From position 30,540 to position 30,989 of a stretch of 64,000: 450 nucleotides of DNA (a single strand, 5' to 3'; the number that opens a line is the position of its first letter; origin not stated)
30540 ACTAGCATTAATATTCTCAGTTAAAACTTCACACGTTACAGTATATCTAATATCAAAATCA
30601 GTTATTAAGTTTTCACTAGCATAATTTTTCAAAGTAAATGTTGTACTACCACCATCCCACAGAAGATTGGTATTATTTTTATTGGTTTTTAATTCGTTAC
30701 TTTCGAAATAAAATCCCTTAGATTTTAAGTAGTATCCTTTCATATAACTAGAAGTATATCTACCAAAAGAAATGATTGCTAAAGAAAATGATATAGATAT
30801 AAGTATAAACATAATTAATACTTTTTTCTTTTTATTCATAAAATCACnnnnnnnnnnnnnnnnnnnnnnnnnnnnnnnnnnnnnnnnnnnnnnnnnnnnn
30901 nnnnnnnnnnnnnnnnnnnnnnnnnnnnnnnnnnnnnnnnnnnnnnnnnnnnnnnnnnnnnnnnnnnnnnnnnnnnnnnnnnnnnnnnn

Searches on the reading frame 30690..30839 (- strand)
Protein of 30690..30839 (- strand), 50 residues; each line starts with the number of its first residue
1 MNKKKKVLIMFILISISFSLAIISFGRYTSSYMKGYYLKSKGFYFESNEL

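Call 52: search_protein_families(library=ncbifam, proteins=[window:30690-30839:-], max_evalue=10)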
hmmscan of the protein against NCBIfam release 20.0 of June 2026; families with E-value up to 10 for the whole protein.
window:30690-30839:- (50 aa): 1 family
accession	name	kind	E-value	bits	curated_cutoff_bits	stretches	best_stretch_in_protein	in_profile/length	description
TIGR04313.1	aro_clust_Mycop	subfamily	0.74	9.4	40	1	1-25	1-23/296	aromatic motif membrane protein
